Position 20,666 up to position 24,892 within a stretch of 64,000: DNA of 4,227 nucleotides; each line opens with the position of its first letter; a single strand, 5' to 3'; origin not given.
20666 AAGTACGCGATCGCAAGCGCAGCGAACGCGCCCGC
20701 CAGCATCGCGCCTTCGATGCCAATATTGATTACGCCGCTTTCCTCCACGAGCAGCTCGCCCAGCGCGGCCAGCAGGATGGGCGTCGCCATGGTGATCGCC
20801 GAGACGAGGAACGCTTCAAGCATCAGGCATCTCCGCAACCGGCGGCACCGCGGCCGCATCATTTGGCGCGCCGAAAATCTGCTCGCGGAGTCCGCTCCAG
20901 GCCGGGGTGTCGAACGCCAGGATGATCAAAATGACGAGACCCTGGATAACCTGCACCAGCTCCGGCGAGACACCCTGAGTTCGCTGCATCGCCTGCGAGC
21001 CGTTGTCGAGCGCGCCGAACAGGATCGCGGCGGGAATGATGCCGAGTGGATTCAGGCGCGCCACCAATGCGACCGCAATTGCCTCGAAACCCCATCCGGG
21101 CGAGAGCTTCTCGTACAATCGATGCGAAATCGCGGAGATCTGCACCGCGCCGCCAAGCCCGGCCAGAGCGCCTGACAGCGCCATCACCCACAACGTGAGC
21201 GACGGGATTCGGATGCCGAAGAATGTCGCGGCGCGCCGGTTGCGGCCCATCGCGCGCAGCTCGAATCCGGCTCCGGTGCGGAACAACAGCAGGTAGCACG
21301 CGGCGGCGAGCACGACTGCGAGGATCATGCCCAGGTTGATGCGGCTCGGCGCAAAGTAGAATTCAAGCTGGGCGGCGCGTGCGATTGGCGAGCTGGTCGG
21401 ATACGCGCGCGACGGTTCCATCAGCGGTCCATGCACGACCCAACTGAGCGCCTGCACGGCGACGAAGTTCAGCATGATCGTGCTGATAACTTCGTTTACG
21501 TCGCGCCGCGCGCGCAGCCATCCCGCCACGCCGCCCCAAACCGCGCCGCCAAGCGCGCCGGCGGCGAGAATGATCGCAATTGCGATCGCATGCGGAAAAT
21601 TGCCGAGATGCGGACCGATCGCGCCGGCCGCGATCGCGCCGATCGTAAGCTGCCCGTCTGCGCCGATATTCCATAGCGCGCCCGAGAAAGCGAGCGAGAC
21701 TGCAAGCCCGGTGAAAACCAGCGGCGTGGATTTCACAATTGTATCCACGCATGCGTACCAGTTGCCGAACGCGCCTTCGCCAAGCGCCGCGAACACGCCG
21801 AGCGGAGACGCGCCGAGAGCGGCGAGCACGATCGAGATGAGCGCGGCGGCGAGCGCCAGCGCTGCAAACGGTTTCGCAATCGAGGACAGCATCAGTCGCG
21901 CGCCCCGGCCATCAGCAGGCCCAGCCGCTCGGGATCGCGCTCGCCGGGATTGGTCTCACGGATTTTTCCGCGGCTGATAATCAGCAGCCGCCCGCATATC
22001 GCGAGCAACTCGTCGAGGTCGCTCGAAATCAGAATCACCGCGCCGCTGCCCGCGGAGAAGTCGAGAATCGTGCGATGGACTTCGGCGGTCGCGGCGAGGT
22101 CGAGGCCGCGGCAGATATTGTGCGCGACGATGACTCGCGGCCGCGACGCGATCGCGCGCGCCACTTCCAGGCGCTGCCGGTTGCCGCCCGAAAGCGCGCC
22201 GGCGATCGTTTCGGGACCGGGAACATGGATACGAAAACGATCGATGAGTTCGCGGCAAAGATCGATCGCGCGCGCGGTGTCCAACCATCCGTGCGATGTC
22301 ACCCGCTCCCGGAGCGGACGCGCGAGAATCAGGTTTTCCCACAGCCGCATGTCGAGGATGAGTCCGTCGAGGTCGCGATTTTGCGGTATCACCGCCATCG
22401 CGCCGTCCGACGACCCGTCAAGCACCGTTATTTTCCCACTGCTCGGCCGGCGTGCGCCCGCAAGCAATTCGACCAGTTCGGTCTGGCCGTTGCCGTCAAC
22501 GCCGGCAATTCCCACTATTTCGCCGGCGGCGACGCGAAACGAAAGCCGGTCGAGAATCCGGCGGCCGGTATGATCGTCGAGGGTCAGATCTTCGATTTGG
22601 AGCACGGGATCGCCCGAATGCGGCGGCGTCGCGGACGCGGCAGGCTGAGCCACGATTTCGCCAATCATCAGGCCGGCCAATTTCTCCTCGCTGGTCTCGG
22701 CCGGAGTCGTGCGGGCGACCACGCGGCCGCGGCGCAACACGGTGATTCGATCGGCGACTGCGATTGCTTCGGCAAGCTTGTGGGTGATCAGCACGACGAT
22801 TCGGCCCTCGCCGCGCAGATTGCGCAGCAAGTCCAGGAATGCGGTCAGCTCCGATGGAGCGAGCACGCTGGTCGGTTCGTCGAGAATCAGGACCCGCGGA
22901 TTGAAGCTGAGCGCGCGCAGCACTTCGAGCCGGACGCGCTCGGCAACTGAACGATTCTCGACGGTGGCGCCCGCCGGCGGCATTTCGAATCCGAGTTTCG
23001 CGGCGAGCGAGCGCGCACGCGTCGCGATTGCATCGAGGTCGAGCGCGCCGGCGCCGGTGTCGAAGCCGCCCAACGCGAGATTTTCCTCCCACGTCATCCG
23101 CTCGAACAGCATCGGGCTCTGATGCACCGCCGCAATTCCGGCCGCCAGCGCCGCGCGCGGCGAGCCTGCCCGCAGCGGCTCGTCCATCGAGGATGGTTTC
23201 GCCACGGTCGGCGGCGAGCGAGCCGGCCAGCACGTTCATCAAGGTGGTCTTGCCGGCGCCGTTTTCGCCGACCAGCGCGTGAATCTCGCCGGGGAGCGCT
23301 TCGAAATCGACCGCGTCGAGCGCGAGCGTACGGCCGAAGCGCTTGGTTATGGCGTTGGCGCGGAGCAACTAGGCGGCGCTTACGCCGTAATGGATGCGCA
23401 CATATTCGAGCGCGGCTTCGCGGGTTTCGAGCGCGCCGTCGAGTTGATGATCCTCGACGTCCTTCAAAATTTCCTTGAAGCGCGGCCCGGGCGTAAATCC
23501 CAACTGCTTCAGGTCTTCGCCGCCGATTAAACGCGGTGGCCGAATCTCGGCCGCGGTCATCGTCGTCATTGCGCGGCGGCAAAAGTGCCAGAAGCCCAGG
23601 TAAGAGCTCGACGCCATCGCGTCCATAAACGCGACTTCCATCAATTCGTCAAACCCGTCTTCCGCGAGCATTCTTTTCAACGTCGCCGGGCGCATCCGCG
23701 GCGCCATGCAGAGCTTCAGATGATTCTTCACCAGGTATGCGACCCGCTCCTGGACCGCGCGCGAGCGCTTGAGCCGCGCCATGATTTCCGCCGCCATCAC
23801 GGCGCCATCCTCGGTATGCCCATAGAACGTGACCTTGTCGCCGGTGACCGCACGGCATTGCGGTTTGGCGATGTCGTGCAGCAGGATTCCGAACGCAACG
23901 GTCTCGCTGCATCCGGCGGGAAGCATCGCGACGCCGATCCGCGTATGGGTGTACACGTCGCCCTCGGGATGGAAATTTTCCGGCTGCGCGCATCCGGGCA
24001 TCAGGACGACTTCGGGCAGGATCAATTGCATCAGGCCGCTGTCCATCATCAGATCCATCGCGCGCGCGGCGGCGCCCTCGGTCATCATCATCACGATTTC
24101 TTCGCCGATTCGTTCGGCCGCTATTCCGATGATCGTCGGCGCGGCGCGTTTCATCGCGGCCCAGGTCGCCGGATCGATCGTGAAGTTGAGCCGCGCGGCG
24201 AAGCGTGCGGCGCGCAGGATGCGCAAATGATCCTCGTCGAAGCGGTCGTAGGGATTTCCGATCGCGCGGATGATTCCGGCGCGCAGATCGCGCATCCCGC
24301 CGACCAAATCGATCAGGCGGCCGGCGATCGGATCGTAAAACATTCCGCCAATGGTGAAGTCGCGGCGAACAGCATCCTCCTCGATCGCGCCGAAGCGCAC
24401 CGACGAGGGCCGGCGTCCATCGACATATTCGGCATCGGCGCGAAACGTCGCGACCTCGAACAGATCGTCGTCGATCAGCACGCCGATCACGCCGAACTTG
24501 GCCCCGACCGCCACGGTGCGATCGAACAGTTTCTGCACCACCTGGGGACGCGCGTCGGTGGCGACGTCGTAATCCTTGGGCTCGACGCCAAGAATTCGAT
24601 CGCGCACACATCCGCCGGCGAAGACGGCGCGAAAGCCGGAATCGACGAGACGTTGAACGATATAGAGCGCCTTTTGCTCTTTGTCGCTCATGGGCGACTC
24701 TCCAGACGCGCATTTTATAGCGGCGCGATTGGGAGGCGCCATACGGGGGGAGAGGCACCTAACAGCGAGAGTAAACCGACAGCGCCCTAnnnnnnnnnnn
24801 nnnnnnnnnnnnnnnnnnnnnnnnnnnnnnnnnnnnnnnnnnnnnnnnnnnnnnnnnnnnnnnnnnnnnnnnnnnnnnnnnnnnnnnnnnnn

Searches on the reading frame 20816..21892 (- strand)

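Call 60: search_protein_families(library=pfam, proteins=[window:20816-21892:-], max_evalue=0.00001)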
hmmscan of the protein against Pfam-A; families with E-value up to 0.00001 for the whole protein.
window:20816-21892:- (358 aa): 1 family
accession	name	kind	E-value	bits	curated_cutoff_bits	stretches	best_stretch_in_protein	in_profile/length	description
PF02653.21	BPD_transp_2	-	2.7e-46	158.3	26.8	1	50-325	4-269/269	Branched-chain amino acid transport system / permease component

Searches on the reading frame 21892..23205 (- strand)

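Call 60: search_protein_families(library=pfam, proteins=[window:21892-23205:-], max_evalue=0.00001)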
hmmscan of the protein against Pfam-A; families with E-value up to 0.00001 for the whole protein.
window:21892-23205:- (437 aa): 1 family
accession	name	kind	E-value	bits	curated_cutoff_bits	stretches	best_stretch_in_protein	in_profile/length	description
PF00005.33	ABC_tran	-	5.7e-25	88.9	25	2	218-360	1-131/137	ABC transporter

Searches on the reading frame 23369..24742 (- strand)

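Call 60: search_protein_families(library=pfam, proteins=[window:23369-24742:-], max_evalue=0.00001)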
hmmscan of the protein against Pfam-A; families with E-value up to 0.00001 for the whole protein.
window:23369-24742:- (457 aa): 3 families
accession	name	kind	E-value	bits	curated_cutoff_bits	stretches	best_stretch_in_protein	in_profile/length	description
PF01743.26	PolyA_pol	-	6e-36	124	23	1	41-159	3-126/126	Poly A polymerase head domain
PF12627.12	PolyA_pol_RNAbd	-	9.2e-17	61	22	1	186-245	1-60/64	Probable RNA and SrmB- binding site of polymerase A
PF01966.28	HD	-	5.4e-07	30.3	22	1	280-352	25-99/116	HD domain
